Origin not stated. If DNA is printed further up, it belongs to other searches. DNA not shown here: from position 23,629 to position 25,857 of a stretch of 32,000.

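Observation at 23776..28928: Translationally coupled pair of secreted beta-helix proteins that both end in dockerin-like modules, with no cohesin in sight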

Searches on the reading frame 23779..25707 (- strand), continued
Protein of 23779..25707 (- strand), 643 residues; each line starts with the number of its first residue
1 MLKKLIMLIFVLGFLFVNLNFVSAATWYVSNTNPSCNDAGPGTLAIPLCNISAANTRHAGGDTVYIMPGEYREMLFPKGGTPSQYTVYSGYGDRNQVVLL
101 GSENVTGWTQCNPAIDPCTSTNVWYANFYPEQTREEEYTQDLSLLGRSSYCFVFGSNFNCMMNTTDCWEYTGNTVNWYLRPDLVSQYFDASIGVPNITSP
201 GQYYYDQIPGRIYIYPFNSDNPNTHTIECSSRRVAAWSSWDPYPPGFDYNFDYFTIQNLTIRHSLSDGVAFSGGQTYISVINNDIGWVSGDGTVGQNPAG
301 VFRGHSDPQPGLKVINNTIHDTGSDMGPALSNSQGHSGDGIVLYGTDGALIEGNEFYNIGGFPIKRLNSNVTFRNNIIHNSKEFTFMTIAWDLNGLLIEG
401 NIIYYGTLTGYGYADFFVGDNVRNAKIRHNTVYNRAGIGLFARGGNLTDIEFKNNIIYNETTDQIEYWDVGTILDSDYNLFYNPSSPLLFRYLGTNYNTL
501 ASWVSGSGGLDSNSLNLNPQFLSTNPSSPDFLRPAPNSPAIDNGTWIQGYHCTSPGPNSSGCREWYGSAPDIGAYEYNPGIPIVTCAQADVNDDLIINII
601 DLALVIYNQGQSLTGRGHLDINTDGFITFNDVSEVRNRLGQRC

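Call 23: find_encoding_contigs(protein=P0013, flank=10000, max_places=2)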
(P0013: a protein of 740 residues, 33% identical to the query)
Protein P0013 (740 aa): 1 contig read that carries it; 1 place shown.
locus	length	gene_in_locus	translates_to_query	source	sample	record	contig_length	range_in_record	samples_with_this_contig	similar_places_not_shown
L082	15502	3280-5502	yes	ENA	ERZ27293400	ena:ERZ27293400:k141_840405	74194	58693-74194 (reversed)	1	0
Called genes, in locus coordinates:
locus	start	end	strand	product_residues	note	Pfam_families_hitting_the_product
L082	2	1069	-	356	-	?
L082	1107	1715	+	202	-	PF01163:RIO1, PF01636:APH (faint), PF00069:Pkinase, PF06293:Kdo, PF03109:ABC1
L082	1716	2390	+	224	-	PF00333:Ribosomal_S5, PF03719:Ribosomal_S5_C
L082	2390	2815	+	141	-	PF00327:Ribosomal_L30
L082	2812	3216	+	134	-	PF00828:Ribosomal_L27A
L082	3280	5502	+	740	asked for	PF13229:Beta_helix, PF00404:Dockerin_1 (weak)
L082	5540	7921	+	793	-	-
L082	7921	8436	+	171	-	-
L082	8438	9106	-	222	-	PF01015:Ribosomal_S3Ae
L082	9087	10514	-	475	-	PF01368:DHH, PF21763:DHH_CID, PF02272:DHHA1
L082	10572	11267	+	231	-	PF00899:ThiF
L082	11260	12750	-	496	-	PF01935:DUF87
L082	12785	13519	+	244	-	PF00149:Metallophos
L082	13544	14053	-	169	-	PF03692:CxxCxxCC (weak)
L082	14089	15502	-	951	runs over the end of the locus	PF00270:DEAD, PF04851:ResIII, PF00271:Helicase_C, PF19306:WHD_Lhr, PF08494:DEAD_assoc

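Call 41: predict_structure(alignment_id=A1)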
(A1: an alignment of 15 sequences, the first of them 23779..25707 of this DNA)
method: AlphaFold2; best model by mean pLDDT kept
length: 643 residues; sequences in the alignment: 15
mean_pLDDT: 75.6   pTM: 0.76
mean pLDDT of the five models: 75.6, 74.5, 72.2, 71.6, 70.1
residues with pLDDT >= 90: 190; 70-90: 264; 50-70: 77; < 50: 112
segments of 3 or more residues with pLDDT < 50: 19-22, 153-156, 330-334, 542-623, 625-628, 636-643
pLDDT, mean of each block of 10 residues (from residue 1): 80 64 82 96 96 95 97 94 94 92 95 91 95 80 65 53 85 81 80 90 90 90 92 85 78 95 88 88 88 75 86 94 63 62 91 89 87 89 76 86 70 67 86 74 70 83 59 74 79 78 80 83 79 72 42 45 41 39 29 35 41 33 47 47 33
secondary structure, 60 per line:
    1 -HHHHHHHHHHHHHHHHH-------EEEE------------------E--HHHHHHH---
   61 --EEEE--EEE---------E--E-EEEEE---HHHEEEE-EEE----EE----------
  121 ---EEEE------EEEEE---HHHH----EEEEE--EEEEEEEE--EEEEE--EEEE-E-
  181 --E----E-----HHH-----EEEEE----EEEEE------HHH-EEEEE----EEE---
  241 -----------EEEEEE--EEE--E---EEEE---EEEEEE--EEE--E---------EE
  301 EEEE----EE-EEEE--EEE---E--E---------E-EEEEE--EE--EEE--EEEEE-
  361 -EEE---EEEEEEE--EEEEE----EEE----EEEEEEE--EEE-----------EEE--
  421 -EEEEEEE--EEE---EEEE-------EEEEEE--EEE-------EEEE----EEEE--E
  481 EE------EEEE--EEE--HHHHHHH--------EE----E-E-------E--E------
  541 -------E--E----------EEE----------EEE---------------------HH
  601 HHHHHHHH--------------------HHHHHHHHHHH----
elements in order: H2-18 E26-29 H51-57 E63-66 E69-71 E86-90 E97-100 E102-104 E124-127 E134-138 H142-145 E150-154 E157-164 E167-171 E174-177 E202-206 E211-215 E226-230 E235-237 E252-257 E260-262 E269-272 E276-281 E284-286 E299-304 E312-315 E318-320 E339-343 E350-352 E355-359 E362-364 E368-374 E377-381 E386-388 E393-399 E402-404 E416-418 E422-428 E431-433 E437-440 E448-453 E456-458 E466-469 E474-477 E480-482 E489-492 E495-497 H500-506 E562-564 E575-577 H599-608 H629-639

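Call 43: fold_search(model_id=the predicted structure, library=pdb)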
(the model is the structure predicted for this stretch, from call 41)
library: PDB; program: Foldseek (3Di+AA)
matches with E <= 10: 380; with E <= 0.001: 33
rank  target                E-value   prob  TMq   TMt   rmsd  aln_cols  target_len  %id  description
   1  3vst_A                1.3e-11  1.00  0.38  0.38  10.3       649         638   14  The complex structure of XylC with Tris (released 2013-02-27)
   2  5mqp_A                1.5e-10  1.00  0.31  0.33  12.5       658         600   11  Glycoside hydrolase BT_1002 (released 2017-04-05)
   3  5mqp_E                2.1e-10  1.00  0.37  0.39  12.1       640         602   12  Glycoside hydrolase BT_1002 (released 2017-04-05)
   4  5mqp_C                2.4e-10  1.00  0.35  0.37  11.9       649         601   12  Glycoside hydrolase BT_1002 (released 2017-04-05)
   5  5mqp_B                8.8e-10  1.00  0.37  0.40  11.5       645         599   12  Glycoside hydrolase BT_1002 (released 2017-04-05)
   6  7v6i_A                2.1e-08  1.00  0.34  0.36  11.1       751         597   11  Crystal structure of lacto-N-biosidase BsaX from Bifidobacterium saguini, lacto-N-biose complex (released 2022-02-09)
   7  5gqc_D                2.8e-07  1.00  0.34  0.37   9.3       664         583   10  Crystal structure of lacto-N-biosidase LnbX from Bifidobacterium longum subsp. longum, ligand-free form (released 2017-04-19)
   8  5gqc_A                3.2e-07  1.00  0.35  0.38  10.8       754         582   10  Crystal structure of lacto-N-biosidase LnbX from Bifidobacterium longum subsp. longum, ligand-free form (released 2017-04-19)
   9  6kqt_A                5.5e-07  1.00  0.32  0.33  10.9       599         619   12  Crystal Structure of GH136 lacto-N-biosidase from Eubacterium ramulus - native protein (released 2020-06-10)
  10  6kqs_A                6.9e-07  1.00  0.33  0.34  11.6       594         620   12  Crystal Structure of GH136 lacto-N-biosidase from Eubacterium ramulus - selenomethionine derivative (released 2020-06-10)
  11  7jwf_B                1.2e-05  1.00  0.21  0.22  16.2       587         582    9  Crystal structure of PdGH110B D344N in complex with alpha-(1,3)-galactobiose (released 2020-11-04)
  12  7w1c_B                2.0e-05  0.99  0.20  0.20  17.4       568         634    8  Crystal structure of Klebsiella pneumoniae K1 capsule-specific polysaccharide lyase in a P1 crystal form (released 2022-05-18)
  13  9beh_A                2.1e-05  1.00  0.22  0.24  13.3       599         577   11  Structure of GH110A in complex with galactose-6-sulfate (released 2025-08-27)
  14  9bev_A                3.8e-05  1.00  0.21  0.23  14.2       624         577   10  Structure of GH110A in complex with a lambda-carrageenan oligosaccharide (released 2025-08-27)
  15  7jw4_B                4.6e-05  1.00  0.22  0.23  16.0       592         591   10  Crystal structure of PdGH110B in complex with D-galactose (released 2020-11-04)
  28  4mr0_A                4.5e-04  1.00  0.32  0.43   9.8       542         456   12  Crystal structure of PfbA, a surface adhesin of Streptococcus pneumoniae (released 2014-02-05)
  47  4mr0_B                6.9e-03  0.99  0.29  0.40  10.8       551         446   13  Crystal structure of PfbA, a surface adhesin of Streptococcus pneumoniae (released 2014-02-05)
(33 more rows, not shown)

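Call 44: search_protein_families(library=pfam, proteins=[L082:5540-7918:+, L082:7864-8433:+, L081:5642-7198:+, P0005, P0008, P0010], max_evalue=0.01)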
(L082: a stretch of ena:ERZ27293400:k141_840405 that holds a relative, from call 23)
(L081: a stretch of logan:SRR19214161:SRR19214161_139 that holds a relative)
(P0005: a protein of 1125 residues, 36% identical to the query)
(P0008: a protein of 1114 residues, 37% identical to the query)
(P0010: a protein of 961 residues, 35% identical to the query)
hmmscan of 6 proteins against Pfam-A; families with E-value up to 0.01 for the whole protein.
L082:5540-7918:+ (793 aa): 0 families

L082:7864-8433:+ (190 aa): 1 family
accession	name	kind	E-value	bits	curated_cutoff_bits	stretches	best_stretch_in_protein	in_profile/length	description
PF00404.24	Dockerin_1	-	0.0034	18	22.9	0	132-183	3-53/57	Dockerin type I domain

L081:5642-7198:+ (519 aa): 1 family
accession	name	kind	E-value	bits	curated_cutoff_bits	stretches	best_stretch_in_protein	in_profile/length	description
PF13229.12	Beta_helix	-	1.4e-08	35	25.9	1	146-262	46-147/158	Right handed beta helix region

P0005 (1125 aa): 2 families
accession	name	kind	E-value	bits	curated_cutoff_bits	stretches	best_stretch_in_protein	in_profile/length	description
PF13229.12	Beta_helix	-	5.2e-13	49.4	25.9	2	267-421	11-155/158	Right handed beta helix region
PF17161.10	DUF5123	-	1.1e-05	26.9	35.1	1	928-1063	5-103/113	Domain of unknown function (DUF5123)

P0008 (1114 aa): 1 family
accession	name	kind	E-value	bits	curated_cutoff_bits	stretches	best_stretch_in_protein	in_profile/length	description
PF13229.12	Beta_helix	-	3.4e-07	30.5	25.9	1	261-442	7-156/158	Right handed beta helix region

P0010 (961 aa): 3 families
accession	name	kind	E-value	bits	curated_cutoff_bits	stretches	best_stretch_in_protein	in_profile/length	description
PF22633.2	F5_F8_type_C_2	-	1.1e-23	84.1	27.8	1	736-820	1-91/91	NedA-like, galactose-binding domain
PF00754.31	F5_F8_type_C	-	3e-20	73.1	28.2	1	721-824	3-114/127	F5/8 type C domain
PF13229.12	Beta_helix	-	0.00024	21.2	25.9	0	294-436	22-148/158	Right handed beta helix region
